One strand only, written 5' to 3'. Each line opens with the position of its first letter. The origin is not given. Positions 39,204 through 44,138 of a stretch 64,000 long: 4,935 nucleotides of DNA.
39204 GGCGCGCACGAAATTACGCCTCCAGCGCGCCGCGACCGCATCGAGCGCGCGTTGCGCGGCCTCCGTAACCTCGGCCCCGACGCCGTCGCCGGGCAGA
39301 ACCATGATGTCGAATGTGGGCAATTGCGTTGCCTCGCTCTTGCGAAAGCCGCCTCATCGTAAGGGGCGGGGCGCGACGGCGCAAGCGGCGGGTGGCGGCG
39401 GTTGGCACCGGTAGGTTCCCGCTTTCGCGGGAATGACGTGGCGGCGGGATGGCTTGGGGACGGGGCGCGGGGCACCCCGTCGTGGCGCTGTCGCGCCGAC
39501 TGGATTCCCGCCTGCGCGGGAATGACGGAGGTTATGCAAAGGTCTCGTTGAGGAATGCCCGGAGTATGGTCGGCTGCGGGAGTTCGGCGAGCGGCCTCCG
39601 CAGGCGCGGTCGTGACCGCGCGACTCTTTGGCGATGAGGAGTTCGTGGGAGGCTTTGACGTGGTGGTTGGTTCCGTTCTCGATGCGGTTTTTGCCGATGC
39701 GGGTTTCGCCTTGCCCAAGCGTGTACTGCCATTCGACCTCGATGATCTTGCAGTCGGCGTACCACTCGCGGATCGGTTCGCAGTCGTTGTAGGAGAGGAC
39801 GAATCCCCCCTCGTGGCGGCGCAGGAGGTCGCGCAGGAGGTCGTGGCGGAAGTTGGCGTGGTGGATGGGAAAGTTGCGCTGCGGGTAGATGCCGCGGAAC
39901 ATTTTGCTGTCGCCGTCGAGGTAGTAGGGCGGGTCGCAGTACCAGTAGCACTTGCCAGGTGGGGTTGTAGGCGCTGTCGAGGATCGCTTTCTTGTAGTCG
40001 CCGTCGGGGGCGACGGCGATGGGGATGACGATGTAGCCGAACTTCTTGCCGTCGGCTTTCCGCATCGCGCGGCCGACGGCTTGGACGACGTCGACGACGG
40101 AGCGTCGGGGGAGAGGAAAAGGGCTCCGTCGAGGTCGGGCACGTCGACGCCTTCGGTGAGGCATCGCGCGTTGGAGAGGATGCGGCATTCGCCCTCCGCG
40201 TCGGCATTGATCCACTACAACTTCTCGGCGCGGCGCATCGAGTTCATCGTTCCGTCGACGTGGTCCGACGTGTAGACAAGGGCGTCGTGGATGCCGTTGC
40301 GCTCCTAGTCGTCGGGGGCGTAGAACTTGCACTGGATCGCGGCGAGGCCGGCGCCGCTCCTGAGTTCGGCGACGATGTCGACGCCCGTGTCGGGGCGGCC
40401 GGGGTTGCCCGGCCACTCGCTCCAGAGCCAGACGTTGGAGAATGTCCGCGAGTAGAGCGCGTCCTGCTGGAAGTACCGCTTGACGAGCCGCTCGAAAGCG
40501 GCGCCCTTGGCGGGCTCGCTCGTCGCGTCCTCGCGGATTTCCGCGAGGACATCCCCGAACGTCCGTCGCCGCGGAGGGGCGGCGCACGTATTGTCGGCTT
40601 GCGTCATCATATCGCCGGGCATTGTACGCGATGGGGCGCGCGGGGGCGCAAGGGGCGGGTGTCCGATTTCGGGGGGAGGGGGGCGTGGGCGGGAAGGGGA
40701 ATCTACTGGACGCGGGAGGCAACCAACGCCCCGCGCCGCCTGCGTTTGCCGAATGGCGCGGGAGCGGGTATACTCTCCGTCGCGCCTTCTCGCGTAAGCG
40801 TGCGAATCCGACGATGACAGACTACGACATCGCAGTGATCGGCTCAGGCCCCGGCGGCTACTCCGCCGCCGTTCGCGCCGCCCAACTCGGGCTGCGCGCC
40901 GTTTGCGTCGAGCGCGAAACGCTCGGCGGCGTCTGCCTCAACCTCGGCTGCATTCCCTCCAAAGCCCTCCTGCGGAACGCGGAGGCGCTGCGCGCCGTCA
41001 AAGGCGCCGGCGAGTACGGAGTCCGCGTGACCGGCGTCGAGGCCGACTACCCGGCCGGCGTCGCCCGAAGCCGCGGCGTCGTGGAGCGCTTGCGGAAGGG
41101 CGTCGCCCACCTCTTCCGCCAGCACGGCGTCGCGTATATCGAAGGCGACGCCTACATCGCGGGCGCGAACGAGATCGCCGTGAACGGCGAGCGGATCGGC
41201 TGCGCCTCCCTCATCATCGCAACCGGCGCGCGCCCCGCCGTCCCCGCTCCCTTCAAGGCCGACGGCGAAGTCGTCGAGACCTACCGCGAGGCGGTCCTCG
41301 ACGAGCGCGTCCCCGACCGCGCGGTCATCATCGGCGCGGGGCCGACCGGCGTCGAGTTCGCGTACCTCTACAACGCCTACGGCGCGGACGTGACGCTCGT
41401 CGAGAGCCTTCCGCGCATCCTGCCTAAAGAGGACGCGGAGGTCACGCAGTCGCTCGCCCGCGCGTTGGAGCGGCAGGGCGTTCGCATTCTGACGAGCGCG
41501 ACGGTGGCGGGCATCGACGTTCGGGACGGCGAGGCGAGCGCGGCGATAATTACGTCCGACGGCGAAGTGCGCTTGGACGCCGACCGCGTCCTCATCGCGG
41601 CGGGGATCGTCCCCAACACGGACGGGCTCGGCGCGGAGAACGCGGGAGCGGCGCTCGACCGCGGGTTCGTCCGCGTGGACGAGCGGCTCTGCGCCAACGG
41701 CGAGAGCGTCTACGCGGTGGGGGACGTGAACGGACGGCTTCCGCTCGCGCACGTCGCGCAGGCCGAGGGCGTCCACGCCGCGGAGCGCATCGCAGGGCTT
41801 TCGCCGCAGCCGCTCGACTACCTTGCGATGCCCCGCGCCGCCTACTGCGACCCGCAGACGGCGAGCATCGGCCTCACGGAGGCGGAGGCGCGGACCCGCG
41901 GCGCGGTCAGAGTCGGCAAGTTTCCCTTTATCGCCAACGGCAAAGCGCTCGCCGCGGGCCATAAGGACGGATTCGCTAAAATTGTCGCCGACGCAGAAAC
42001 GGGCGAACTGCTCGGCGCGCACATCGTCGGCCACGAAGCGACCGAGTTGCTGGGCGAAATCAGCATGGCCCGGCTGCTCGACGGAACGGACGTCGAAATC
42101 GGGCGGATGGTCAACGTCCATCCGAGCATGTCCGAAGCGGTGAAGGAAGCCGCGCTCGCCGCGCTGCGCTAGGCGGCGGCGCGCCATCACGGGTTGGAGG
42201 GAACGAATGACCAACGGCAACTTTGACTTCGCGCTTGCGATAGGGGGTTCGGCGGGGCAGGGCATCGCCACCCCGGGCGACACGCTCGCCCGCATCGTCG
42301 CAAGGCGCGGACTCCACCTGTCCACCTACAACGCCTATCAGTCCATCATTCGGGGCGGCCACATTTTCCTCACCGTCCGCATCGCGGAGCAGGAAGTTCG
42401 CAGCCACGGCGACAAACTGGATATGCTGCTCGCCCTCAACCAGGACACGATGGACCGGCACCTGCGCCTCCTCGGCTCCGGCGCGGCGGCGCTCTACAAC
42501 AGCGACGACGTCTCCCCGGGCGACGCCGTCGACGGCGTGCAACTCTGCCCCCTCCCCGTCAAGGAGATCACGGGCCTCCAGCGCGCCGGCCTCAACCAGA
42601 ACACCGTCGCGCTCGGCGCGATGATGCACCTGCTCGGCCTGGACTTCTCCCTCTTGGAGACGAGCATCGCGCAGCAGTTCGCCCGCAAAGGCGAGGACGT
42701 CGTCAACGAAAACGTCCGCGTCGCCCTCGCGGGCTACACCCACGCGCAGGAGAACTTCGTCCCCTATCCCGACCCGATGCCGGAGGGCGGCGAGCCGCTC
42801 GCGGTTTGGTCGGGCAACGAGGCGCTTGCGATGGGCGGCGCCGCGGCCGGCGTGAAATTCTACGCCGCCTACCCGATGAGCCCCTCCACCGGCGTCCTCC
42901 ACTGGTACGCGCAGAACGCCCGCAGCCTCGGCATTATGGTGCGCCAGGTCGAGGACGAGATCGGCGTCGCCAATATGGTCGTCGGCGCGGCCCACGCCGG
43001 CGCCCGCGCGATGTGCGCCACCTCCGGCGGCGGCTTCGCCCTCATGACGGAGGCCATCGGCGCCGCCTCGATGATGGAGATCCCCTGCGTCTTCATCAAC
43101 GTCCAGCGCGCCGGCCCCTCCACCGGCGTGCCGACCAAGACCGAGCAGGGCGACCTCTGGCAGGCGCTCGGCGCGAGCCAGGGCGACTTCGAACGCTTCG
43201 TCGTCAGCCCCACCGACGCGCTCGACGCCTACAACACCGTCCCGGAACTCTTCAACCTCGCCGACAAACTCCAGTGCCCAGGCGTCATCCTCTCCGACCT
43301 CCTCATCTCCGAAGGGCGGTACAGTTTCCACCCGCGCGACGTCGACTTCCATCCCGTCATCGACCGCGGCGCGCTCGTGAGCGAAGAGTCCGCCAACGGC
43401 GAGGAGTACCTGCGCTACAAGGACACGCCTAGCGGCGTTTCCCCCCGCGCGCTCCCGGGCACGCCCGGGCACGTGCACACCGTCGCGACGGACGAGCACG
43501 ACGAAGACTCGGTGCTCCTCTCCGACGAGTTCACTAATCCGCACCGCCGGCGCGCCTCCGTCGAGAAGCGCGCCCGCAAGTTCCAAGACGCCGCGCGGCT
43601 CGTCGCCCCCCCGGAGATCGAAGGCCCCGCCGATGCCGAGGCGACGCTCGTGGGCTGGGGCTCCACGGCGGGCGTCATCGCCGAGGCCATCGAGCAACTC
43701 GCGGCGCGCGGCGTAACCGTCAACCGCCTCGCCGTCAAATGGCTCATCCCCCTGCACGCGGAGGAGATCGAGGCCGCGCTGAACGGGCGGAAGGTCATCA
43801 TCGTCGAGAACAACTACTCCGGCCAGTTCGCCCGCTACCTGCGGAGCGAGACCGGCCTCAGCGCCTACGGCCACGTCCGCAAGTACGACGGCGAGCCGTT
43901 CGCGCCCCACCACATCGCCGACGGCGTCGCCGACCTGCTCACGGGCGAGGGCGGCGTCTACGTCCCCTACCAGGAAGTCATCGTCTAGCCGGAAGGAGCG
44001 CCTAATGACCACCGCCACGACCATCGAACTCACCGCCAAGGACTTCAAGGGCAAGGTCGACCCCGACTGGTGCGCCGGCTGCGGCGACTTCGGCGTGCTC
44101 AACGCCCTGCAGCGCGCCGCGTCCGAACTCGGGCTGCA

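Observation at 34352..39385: Triplicated leuB 5' end: tandem accretion of methyltransferase modules at a leuB-proximal hotspot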

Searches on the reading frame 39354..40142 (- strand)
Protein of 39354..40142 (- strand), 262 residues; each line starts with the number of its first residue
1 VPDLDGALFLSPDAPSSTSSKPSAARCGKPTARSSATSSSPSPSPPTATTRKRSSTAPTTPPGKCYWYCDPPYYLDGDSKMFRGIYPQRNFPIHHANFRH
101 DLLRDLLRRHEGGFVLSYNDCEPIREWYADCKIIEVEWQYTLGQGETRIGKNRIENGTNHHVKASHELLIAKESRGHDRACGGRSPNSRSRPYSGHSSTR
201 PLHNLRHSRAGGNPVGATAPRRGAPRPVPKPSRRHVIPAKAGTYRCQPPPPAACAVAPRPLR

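Call 41: search_protein_families(library=ncbifam, proteins=[window:39354-40142:-], max_evalue=0.01)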
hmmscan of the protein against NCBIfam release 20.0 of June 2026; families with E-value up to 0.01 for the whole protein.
window:39354-40142:- (262 aa): 1 family
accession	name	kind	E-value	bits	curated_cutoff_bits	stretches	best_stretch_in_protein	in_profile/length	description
TIGR00571.1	dam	subfamily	4.5e-05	23.3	114.85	1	66-147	176-255/267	Dam family site-specific DNA-(adenine-N6)-methyltransferase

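Call 42: search_protein_families(library=padloc, proteins=[window:39354-40142:-], max_evalue=0.01)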
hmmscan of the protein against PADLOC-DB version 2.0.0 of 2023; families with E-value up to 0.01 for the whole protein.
window:39354-40142:- (262 aa): 7 families
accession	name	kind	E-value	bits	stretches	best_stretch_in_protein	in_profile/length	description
PDLC03281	MTase_II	-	1.1e-46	158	1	66-173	203-309/309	Type II methyltransferase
PDLC03247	MTase_II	-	3.9e-11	40.7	1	62-151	172-253/282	Type II methyltransferase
PDLC04018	PD-Lambda-5_B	-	5.3e-07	27.2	1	62-144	187-259/291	-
PDLC03294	MTase_II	-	3.5e-05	21.6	1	66-147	179-258/272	Type II methyltransferase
PDLC03729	oMTase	-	7.3e-05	20.4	1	67-144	178-253/275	orphan methyltransferase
PDLC03717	oMTase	-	0.00027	18.4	1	66-151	177-254/285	orphan methyltransferase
PDLC03735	oMTase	-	0.00066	17.2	1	66-139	190-261/284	orphan methyltransferase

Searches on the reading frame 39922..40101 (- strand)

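Call 76: search_protein_families(library=padloc, proteins=[window:39922-40101:-], max_evalue=0.001)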
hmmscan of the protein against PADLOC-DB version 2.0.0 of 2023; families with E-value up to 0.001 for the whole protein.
seq(60 aa): 2 families
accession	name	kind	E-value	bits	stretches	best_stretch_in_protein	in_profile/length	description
PDLC03597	REase_MTase_IIG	-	1.3e-15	54.1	1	1-56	581-637/1646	Type IIG restriction enzyme-methyltransferase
PDLC03051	REase_MTase_I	-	2.6e-14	49.4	1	1-56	586-642/1591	Type I restriction enzyme-methyltransferase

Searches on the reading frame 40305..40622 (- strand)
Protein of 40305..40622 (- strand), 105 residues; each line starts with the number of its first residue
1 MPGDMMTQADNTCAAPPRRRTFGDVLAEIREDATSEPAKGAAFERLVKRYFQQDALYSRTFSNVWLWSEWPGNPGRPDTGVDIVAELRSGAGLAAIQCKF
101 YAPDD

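Call 41: search_protein_families(library=ncbifam, proteins=[window:40305-40622:-], max_evalue=0.01)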
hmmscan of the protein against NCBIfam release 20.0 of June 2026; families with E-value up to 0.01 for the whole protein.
window:40305-40622:- (105 aa): 0 families

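Call 42: search_protein_families(library=padloc, proteins=[window:40305-40622:-], max_evalue=0.01)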
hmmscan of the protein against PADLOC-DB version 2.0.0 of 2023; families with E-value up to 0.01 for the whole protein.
window:40305-40622:- (105 aa): 2 families
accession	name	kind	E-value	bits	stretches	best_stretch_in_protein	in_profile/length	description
PDLC03597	REase_MTase_IIG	-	2.6e-24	82.9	1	21-104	4-87/1646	Type IIG restriction enzyme-methyltransferase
PDLC03051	REase_MTase_I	-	5.2e-12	41.7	1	19-102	12-97/1591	Type I restriction enzyme-methyltransferase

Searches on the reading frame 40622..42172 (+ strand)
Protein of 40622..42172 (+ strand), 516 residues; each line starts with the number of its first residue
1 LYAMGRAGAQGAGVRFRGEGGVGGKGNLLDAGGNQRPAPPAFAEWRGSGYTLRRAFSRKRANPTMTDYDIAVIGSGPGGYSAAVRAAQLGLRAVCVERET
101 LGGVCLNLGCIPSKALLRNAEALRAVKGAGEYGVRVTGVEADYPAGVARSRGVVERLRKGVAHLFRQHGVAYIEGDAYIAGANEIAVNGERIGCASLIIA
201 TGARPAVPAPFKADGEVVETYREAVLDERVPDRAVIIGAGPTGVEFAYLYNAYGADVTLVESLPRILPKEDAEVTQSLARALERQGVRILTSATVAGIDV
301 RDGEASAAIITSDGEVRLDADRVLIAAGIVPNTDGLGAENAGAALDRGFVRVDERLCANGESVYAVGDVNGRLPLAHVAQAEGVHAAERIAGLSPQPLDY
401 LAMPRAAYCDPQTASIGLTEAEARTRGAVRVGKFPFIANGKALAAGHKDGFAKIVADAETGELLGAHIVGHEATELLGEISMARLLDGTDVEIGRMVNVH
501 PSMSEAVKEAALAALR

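Call 5: search_protein_families(library=pfam, proteins=[window:40622-42172:+], max_evalue=0.01)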
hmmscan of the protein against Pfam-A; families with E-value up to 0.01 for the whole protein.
window:40622-42172:+ (516 aa): 15 families
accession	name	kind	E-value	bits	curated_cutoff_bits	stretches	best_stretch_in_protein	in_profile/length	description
PF07992.20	Pyr_redox_2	-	1.7e-65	221.8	26.1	1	68-383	1-291/291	Pyridine nucleotide-disulphide oxidoreductase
PF02852.28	Pyr_redox_dim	-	4.8e-31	107.7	25.3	1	403-511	1-110/110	Pyridine nucleotide-disulphide oxidoreductase, dimerisation domain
PF00070.33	Pyr_redox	-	1.2e-21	77.4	22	1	233-311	1-79/82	Pyridine nucleotide-disulphide oxidoreductase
PF13738.12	Pyr_redox_3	-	4.9e-11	42.9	30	1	184-338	115-276/305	Pyridine nucleotide-disulphide oxidoreductase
PF03486.20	HI0933_like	-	2.9e-10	40.4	50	0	271-345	108-179/244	HI0933-like protein Rossmann domain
PF01266.30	DAO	-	9.7e-09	35.6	27.9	1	271-329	148-204/353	FAD dependent oxidoreductase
PF12831.13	FAD_oxidored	-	9.5e-08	32.2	27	1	69-105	1-38/416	FAD dependent oxidoreductase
PF13450.12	NAD_binding_8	-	1e-07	32.5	21.9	1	236-266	1-31/68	NAD(P)-binding Rossmann-like domain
PF01494.25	FAD_binding_3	-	1.1e-07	31.9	22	1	235-275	5-45/349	FAD binding domain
PF00890.30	FAD_binding_2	-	2e-07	31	20.4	1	69-100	1-32/414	FAD binding domain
PF01134.28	GIDA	-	1.5e-05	24.7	22.1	1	69-128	1-58/391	Glucose inhibited division protein A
PF01946.23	Thi4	-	1.7e-05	24.6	26.2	0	65-109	15-60/235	Thi4 family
PF13434.12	Lys_Orn_oxgnase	-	0.00012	21.8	21.3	1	188-278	142-237/339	L-lysine 6-monooxygenase/L-ornithine 5-monooxygenase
PF05834.18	Lycopene_cycl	-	0.00027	20.6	23.4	0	69-97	1-31/380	Lycopene cyclase protein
PF02737.24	3HCDH_N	-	0.001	19.4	22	0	235-288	3-56/180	3-hydroxyacyl-CoA dehydrogenase, NAD binding domain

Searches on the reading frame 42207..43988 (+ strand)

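Call 5: search_protein_families(library=pfam, proteins=[window:42207-43988:+], max_evalue=0.01)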
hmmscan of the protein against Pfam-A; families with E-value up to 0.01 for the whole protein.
window:42207-43988:+ (593 aa): 4 families
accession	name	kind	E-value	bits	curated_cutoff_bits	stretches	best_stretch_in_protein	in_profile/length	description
PF01855.24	POR_N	-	2e-48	165.6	27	1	212-433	4-213/231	Pyruvate flavodoxin/ferredoxin oxidoreductase, thiamine diP-bdg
PF01558.24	POR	-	6.8e-31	108.2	27.4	1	16-177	1-172/173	Pyruvate ferredoxin/flavodoxin oxidoreductase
PF17147.9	PFOR_II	-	1.1e-06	29.4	27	1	477-560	1-92/102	Pyruvate:ferredoxin oxidoreductase core domain II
PF02780.25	Transketolase_C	-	2e-05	24.9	25.9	1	477-538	10-72/124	Transketolase, C-terminal domain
